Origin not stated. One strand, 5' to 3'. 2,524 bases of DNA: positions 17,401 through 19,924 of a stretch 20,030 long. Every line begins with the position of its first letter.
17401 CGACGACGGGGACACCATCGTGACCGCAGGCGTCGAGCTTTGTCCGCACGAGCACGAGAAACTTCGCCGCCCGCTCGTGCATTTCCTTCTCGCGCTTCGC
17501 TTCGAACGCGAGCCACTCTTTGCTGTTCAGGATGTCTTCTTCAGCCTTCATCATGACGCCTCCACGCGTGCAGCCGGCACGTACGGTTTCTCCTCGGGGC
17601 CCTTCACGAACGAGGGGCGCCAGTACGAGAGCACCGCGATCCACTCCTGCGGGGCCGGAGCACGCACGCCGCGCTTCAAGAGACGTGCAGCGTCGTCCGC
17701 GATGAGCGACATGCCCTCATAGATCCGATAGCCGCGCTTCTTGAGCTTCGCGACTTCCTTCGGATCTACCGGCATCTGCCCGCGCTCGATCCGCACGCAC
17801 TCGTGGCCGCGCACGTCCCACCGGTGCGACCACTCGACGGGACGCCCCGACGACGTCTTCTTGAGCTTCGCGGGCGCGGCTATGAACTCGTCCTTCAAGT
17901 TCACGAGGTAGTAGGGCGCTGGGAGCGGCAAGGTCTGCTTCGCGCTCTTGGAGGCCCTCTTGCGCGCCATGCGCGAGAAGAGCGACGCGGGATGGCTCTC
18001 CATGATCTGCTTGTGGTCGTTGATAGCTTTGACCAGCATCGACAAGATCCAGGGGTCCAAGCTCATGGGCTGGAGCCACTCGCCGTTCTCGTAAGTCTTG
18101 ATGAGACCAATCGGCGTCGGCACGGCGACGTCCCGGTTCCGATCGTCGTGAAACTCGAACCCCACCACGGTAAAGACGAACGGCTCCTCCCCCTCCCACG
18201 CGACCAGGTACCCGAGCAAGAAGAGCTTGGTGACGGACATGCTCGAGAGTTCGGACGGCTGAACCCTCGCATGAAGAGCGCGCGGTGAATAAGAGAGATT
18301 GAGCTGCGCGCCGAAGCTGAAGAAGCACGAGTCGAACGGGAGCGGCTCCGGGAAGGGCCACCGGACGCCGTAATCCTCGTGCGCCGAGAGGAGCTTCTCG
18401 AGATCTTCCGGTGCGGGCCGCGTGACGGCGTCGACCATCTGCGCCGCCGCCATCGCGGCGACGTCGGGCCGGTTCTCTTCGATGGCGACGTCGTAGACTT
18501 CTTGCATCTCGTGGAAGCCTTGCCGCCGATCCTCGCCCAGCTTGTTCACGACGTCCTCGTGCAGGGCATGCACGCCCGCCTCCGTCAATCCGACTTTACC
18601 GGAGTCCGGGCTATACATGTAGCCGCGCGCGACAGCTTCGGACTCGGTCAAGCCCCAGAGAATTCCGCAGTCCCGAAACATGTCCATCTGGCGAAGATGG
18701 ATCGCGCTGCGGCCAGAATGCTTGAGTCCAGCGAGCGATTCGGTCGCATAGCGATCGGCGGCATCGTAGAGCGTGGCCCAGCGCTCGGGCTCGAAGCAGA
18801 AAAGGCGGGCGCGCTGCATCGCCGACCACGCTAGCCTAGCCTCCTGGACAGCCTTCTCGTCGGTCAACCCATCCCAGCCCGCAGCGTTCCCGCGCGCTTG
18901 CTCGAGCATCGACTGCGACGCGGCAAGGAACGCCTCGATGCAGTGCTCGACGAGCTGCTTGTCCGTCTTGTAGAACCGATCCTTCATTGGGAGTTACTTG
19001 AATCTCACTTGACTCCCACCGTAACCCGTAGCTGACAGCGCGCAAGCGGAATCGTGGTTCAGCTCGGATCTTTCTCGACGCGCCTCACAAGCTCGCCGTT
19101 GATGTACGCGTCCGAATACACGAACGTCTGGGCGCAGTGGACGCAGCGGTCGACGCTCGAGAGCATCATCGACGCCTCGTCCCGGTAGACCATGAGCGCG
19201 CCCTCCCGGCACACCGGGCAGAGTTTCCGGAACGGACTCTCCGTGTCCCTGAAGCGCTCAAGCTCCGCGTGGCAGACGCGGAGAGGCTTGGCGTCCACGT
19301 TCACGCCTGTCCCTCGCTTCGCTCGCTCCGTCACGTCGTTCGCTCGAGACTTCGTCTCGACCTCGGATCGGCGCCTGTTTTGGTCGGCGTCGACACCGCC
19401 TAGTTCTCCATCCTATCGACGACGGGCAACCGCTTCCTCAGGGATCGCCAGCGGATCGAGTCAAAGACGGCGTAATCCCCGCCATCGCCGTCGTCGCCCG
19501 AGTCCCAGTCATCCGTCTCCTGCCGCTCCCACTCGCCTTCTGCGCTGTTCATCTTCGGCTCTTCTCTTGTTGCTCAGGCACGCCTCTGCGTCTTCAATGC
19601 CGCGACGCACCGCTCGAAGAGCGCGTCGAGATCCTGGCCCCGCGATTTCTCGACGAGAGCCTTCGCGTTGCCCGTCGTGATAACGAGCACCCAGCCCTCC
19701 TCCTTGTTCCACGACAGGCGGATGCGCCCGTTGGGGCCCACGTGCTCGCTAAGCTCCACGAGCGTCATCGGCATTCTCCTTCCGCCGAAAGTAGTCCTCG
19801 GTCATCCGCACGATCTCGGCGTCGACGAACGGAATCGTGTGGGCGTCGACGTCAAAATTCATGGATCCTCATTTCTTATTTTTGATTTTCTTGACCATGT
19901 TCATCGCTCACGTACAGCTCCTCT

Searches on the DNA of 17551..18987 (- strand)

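Call 88: search_rna_families(source=L073, start=16700, end=17500, threshold=gathering)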
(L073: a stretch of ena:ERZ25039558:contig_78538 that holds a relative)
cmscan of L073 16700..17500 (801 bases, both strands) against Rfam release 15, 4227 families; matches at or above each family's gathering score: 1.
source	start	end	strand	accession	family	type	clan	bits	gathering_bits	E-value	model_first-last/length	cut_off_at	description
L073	17271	17342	+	RF01656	ceN72-3_ceN74-2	Gene; sRNA;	-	38.4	38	3.2e-06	1-130/130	no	Nematode sRNA ceN72-3_ceN74-2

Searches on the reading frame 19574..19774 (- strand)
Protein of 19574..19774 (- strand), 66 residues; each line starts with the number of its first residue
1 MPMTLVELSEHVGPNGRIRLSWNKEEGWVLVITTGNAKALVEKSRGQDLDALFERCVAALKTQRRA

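Call 39: find_encoding_contigs(protein=window:19574-19774:-, flank=10000, max_places=6)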
Protein window:19574-19774:- (66 aa): no gene with exactly this product is on record in the collection.
